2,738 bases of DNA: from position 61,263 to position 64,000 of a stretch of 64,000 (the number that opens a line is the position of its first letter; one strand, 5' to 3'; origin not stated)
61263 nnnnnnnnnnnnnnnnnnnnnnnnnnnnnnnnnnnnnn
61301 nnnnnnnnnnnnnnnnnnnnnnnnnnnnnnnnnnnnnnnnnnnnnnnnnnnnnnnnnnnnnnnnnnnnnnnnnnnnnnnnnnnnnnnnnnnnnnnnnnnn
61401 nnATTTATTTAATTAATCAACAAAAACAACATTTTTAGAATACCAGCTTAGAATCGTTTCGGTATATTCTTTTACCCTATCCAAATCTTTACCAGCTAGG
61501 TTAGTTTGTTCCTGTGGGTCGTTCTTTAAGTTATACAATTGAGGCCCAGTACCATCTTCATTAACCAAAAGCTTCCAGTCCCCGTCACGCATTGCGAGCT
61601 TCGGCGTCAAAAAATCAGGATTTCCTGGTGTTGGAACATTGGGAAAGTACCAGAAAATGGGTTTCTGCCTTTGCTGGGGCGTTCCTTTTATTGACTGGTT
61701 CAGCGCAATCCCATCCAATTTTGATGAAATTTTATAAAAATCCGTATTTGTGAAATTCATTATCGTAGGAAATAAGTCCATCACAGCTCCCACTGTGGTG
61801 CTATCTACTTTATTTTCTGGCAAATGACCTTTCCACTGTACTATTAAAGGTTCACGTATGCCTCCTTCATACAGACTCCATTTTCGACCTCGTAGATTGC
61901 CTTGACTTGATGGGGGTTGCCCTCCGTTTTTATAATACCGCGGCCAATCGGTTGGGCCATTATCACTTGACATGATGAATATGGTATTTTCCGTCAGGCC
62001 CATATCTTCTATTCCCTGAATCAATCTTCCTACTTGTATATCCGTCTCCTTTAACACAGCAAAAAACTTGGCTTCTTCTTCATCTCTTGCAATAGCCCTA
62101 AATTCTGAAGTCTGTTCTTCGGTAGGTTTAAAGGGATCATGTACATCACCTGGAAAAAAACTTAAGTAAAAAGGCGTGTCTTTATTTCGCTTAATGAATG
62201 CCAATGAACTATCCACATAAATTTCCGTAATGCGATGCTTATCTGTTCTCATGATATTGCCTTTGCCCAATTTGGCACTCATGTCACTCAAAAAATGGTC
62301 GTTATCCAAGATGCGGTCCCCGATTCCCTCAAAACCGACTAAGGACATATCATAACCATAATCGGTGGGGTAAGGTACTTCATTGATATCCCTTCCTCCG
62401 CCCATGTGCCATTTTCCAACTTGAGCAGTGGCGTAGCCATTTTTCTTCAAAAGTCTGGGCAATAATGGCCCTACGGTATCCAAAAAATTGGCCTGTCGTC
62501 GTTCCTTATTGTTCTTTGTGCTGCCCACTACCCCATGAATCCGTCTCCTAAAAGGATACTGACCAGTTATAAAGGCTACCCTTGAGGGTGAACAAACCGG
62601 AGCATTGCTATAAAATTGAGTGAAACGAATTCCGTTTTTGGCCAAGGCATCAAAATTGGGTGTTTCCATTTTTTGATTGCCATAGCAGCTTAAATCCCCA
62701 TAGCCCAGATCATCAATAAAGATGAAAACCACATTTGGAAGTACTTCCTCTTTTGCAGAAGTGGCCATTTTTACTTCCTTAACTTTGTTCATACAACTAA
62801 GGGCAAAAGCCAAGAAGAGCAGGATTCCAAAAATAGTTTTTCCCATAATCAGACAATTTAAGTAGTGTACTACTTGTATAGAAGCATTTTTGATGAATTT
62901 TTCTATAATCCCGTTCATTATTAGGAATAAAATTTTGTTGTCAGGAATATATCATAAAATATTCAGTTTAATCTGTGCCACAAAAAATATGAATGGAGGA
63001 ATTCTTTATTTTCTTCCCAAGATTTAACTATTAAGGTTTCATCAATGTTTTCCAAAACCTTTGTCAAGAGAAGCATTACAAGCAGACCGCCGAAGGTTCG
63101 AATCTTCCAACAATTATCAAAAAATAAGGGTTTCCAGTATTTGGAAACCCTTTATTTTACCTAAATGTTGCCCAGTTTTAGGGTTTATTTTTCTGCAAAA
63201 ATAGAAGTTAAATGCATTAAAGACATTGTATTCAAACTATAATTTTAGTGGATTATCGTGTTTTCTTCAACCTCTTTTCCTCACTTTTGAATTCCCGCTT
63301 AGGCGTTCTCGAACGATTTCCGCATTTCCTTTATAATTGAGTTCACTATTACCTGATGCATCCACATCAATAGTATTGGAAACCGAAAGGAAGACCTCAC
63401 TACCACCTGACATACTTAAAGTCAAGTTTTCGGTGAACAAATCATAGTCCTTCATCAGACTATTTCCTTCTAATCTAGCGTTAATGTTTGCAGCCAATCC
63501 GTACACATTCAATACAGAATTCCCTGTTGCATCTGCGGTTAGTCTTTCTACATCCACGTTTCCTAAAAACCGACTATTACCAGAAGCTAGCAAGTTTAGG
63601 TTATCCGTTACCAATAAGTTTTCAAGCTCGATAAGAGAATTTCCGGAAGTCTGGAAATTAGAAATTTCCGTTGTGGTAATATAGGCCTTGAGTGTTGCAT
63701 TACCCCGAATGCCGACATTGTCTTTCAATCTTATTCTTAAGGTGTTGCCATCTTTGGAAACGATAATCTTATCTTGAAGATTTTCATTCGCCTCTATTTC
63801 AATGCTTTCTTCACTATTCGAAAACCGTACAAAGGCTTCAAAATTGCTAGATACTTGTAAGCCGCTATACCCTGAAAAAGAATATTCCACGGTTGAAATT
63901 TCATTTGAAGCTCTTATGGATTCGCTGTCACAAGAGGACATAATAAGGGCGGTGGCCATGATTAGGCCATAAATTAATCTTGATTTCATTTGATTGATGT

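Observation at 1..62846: Large PUL that appears built for sulfated beta-L-arabinopyranan/galactan of green algae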

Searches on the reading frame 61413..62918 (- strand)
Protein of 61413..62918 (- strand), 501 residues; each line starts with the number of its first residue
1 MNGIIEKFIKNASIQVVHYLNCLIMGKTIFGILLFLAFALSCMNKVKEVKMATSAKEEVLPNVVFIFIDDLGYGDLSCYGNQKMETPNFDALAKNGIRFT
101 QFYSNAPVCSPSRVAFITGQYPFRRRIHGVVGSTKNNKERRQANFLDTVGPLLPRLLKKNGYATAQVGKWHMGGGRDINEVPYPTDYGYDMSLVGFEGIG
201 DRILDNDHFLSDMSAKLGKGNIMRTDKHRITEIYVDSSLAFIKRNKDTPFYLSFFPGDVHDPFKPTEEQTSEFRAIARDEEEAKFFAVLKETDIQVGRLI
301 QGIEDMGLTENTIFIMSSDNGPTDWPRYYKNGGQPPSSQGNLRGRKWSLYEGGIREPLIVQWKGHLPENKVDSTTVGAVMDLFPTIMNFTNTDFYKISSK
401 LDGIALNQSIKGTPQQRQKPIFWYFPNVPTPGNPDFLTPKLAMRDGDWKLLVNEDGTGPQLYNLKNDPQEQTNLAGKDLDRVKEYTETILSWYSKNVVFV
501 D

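Call 8: search_protein_families(library=pfam, proteins=[window:61413-62918:-], max_evalue=0.001)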
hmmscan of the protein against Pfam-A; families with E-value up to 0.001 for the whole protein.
window:61413-62918:- (501 aa): 3 families
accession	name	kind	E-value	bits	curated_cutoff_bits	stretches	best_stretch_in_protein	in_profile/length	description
PF00884.28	Sulfatase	-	3.2e-50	171.6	25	1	61-390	1-299/301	Sulfatase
PF01663.27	Phosphodiest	-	1.9e-10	41.3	23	1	63-326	1-225/342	Type I phosphodiesterase / nucleotide pyrophosphatase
PF16347.10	SGSH_C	-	1.3e-07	32.3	29.3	1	348-477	10-134/154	N-sulphoglucosamine sulphohydrolase, C-terminal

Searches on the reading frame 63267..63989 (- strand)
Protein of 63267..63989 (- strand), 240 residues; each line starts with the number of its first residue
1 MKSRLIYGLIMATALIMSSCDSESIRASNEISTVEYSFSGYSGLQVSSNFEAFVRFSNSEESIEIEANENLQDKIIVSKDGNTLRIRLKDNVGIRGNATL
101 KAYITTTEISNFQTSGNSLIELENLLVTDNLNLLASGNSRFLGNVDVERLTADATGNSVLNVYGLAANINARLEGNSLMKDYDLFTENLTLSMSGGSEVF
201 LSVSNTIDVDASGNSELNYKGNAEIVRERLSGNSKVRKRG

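Call 8: search_protein_families(library=pfam, proteins=[window:63267-63989:-], max_evalue=0.001)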
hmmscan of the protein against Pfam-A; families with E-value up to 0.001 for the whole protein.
window:63267-63989:- (240 aa): 1 family
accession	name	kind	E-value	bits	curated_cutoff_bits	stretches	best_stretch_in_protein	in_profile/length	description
PF10988.14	DUF2807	-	4.4e-32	111.7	24.2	1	41-223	2-181/181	Putative auto-transporter adhesin, head GIN domain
